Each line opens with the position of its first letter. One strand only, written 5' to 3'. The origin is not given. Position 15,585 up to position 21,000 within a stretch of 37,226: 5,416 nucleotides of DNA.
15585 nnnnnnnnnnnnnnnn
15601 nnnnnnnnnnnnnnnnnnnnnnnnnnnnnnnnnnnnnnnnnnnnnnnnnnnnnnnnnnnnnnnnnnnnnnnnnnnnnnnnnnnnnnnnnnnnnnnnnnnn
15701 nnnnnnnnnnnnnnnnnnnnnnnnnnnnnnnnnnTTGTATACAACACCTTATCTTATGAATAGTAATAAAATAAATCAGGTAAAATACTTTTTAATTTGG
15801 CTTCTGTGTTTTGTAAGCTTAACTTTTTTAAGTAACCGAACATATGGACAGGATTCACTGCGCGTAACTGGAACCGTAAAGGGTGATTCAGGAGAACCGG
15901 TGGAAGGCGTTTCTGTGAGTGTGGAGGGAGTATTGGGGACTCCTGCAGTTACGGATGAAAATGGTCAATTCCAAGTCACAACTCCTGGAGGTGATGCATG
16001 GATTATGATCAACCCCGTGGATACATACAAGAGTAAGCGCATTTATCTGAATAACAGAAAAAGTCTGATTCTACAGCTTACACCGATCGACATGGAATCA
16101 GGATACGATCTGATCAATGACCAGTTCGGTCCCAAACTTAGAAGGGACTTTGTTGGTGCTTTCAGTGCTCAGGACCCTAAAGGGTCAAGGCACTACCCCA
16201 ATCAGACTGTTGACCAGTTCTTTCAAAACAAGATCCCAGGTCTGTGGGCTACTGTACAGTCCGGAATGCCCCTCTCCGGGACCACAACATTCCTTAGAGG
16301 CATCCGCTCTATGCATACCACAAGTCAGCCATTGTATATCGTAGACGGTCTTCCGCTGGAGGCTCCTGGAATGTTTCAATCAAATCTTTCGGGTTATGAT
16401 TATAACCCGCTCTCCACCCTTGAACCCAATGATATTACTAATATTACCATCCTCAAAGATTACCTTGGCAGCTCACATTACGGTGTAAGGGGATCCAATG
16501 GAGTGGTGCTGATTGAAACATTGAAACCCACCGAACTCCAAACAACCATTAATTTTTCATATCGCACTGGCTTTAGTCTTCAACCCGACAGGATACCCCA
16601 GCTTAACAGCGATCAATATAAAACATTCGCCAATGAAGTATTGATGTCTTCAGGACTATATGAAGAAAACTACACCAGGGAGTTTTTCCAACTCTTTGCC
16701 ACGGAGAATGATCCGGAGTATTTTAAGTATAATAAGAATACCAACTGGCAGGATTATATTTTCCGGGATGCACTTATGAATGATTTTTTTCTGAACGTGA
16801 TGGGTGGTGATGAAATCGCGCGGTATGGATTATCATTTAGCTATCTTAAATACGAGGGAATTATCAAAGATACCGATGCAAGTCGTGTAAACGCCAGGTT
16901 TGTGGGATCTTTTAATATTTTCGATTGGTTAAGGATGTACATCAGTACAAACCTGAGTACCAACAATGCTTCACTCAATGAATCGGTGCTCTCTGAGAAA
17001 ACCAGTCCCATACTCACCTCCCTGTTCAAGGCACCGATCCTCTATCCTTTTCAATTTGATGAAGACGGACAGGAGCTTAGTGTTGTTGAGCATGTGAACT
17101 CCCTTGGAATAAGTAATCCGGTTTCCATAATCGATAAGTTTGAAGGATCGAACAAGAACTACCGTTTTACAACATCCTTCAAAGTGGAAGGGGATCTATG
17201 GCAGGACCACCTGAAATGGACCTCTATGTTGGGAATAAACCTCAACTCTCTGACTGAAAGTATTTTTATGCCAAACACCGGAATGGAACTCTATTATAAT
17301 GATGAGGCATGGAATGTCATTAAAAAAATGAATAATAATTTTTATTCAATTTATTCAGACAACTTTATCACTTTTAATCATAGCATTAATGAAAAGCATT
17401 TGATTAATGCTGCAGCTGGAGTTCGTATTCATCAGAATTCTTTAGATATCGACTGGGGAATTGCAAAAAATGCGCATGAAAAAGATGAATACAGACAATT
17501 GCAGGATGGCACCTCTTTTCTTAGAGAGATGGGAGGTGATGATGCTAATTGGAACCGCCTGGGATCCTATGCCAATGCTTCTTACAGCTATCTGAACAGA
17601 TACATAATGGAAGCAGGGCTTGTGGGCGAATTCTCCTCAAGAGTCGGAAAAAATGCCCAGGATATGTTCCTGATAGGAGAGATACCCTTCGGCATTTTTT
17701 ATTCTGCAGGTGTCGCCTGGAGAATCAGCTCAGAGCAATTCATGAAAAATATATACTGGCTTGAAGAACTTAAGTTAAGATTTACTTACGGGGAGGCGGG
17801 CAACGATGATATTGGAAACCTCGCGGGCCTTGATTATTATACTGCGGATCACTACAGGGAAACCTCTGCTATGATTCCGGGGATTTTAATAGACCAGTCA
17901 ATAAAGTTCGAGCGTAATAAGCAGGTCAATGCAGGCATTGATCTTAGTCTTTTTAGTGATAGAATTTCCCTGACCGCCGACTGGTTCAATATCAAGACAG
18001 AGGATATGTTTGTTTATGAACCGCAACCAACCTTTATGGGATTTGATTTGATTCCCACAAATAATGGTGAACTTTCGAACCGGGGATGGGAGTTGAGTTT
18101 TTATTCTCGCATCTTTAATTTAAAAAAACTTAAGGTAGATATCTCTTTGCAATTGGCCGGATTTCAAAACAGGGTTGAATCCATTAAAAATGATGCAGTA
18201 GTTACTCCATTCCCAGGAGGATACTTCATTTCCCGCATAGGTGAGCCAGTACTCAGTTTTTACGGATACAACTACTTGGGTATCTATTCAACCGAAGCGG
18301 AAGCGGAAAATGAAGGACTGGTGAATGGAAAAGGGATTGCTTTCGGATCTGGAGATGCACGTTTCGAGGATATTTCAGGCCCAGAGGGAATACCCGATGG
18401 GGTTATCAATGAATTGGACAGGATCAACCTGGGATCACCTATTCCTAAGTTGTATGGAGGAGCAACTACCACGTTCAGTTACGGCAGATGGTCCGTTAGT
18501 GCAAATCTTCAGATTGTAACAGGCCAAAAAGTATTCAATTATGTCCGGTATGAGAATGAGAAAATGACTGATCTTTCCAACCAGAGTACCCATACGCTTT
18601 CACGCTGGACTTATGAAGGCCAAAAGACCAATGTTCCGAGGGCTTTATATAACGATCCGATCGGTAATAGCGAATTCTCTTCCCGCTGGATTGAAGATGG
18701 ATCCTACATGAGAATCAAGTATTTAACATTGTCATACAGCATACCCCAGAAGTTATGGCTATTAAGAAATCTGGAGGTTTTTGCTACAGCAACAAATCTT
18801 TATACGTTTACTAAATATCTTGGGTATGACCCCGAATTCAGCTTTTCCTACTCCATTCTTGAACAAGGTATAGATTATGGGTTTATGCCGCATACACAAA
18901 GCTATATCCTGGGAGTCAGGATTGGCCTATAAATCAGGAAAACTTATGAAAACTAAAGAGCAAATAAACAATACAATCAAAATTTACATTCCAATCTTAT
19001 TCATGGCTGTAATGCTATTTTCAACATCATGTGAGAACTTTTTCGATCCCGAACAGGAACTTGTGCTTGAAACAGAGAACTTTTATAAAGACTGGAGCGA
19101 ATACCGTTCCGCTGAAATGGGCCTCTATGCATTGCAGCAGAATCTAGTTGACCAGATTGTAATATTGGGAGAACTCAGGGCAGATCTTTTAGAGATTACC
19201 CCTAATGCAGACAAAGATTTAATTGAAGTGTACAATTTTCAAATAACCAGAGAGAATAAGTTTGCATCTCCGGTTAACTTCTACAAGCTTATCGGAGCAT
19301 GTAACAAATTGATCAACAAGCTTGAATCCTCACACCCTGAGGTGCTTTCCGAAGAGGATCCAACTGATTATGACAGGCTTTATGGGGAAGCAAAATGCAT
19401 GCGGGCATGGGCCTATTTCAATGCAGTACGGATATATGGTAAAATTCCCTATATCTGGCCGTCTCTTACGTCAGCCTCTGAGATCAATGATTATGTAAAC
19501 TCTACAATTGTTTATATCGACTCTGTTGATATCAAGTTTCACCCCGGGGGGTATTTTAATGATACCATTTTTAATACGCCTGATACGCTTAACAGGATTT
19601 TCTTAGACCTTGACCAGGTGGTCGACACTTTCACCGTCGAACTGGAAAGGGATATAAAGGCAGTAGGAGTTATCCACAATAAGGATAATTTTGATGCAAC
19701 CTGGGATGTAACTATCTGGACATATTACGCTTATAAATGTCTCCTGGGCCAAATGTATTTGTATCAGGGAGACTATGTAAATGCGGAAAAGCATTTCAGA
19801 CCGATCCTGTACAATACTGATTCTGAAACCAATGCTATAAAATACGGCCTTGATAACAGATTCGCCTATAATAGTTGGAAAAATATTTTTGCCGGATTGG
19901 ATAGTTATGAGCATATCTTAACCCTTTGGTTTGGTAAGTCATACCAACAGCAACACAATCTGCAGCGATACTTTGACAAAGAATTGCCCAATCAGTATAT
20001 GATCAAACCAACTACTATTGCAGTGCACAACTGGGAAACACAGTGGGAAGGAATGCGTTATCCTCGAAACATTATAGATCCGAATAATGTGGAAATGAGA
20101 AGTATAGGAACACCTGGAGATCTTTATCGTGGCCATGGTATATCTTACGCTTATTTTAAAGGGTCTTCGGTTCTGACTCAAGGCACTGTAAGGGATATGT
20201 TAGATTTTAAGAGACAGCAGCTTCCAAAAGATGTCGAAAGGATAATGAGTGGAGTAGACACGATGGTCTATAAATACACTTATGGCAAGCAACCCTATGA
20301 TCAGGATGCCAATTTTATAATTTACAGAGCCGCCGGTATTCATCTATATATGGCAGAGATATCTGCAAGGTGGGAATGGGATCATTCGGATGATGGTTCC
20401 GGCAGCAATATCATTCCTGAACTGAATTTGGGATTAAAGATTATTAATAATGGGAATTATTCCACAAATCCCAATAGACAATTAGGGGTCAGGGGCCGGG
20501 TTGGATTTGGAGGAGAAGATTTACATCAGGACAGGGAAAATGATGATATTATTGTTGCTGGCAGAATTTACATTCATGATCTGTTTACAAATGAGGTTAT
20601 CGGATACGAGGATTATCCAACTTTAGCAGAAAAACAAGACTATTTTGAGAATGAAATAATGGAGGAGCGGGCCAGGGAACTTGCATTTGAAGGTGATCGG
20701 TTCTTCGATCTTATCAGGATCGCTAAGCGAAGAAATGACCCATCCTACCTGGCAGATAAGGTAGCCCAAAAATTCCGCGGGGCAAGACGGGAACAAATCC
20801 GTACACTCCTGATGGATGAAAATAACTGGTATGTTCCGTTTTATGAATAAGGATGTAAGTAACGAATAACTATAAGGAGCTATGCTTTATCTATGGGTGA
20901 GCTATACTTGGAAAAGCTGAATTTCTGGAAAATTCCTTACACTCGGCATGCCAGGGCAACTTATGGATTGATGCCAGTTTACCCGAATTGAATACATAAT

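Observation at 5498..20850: Duplicated FAS1-lipoprotein/SusC/SusD modules: a fasciclin-decorated outer-membrane import operon with no enzyme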

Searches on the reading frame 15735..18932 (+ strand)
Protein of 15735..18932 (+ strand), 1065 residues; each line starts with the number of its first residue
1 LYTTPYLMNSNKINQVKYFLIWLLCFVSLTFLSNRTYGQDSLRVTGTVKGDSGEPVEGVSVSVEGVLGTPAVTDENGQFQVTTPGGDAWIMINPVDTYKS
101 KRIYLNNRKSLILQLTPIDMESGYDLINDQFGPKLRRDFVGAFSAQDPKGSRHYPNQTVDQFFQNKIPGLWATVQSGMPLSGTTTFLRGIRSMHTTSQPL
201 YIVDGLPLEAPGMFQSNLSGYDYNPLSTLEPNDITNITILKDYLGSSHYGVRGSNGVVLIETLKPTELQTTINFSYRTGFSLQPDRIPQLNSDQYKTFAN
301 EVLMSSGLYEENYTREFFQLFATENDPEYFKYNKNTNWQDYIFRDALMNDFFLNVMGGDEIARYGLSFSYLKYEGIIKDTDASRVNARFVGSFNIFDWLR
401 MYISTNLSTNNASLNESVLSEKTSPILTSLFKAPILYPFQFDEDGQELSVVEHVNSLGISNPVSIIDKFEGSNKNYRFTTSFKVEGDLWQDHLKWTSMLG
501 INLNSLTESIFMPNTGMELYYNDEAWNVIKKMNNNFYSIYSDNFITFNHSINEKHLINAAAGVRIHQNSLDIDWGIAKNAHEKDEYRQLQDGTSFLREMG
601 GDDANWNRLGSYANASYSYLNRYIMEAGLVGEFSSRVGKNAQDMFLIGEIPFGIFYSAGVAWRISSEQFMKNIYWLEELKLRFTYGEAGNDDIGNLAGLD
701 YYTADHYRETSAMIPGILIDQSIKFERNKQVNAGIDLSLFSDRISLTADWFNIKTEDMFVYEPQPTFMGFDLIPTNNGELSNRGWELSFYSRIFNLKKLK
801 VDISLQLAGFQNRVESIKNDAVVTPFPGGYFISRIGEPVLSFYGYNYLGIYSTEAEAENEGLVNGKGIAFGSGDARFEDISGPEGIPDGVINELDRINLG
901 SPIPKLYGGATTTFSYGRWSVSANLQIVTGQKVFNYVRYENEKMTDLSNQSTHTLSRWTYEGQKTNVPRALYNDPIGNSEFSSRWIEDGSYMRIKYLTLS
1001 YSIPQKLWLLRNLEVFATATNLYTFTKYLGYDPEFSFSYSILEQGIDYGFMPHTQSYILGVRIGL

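Call 4: search_protein_families(library=pfam, proteins=[window:15735-18932:+], max_evalue=0.01)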
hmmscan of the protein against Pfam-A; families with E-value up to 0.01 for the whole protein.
window:15735-18932:+ (1065 aa): 4 families
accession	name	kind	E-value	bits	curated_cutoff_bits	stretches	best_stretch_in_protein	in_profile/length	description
PF07715.20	Plug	-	8.4e-10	39.6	23.9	1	153-257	19-107/107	TonB-dependent Receptor Plug Domain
PF13620.12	CarboxypepD_reg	-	3.3e-07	31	32.3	1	44-92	2-54/82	Carboxypeptidase regulatory-like domain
PF13715.12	CarbopepD_reg_2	-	5.1e-06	26.9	32.2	1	44-108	1-67/88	CarboxypepD_reg-like domain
PF02369.22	Big_1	-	0.00016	22.1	34.9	1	38-82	15-65/93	Bacterial Ig-like domain (group 1)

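Call 6: search_protein_families(library=ncbifam, proteins=[window:15735-18932:+], max_evalue=0.01)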
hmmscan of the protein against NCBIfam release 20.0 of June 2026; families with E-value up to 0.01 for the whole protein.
window:15735-18932:+ (1065 aa): 3 families
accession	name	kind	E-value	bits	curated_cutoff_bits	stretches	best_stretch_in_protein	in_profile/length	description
TIGR04056.1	OMP_RagA_SusC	subfamily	1e-177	593.5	368.25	1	43-1064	2-980/981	SusC/RagA family TonB-linked outer membrane protein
TIGR04057.1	SusC_RagA_signa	signature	7.7e-09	35.2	46.2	1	233-262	1-30/31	SusC/RagA subfamily TonB-dependent outer membrane receptor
NF010650.0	PRK14049.1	equivalog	0.00017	19.9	904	0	721-788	519-586/729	ferrioxamine B receptor precursor protein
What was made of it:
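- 15756..18932 (+): SusC2: second SusC/RagA transporter. The ORF opens at TTG 15735; ATG 15756 is the likelier start. TIGR04056 593 bits (call 6).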

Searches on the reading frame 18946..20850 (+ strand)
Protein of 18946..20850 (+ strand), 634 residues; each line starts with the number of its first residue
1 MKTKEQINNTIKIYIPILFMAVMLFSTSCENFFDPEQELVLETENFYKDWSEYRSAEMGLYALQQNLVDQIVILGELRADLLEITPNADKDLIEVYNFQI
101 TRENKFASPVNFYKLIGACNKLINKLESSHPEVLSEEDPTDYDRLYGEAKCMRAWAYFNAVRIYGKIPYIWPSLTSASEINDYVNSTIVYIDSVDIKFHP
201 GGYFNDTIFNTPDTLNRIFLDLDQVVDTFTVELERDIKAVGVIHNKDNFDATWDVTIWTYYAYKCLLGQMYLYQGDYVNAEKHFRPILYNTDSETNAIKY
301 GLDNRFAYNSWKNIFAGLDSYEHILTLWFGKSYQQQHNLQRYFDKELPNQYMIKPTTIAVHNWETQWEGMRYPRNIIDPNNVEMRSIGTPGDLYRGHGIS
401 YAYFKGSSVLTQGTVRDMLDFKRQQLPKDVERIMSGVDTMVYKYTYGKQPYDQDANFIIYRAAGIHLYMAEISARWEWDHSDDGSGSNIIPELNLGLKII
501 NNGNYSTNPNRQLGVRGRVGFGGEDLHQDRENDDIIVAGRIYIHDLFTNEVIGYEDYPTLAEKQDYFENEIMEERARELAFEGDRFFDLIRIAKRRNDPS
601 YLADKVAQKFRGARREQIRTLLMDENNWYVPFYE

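Call 4: search_protein_families(library=pfam, proteins=[window:18946-20850:+], max_evalue=0.01)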
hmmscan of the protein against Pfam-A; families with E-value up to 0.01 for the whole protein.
window:18946-20850:+ (634 aa): 2 families
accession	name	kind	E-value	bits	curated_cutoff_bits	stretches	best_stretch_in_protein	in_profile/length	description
PF07980.17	SusD_RagB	-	2.6e-11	44.2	23.1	1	443-619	142-264/297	SusD family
PF14322.12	SusD-like_3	-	1.2e-08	35.8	27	1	111-187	80-146/191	Starch-binding associating with outer membrane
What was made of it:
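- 18946..20850 (+): SusD2: unusually long (634 aa) SusD-family lipoprotein that closes the cassette. PF07980 44 bits and PF14322 36 bits, both above cut-off (call 4).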

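Call 6: search_protein_families(library=ncbifam, proteins=[window:18946-20850:+], max_evalue=0.01)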
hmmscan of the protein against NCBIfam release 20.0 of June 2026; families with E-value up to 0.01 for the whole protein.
window:18946-20850:+ (634 aa): 1 family
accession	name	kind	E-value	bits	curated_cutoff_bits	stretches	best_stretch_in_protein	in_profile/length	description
NF033072.0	NanU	exception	2.1e-13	50.2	425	1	12-167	3-156/521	SusD family outer membrane lipoprotein NanU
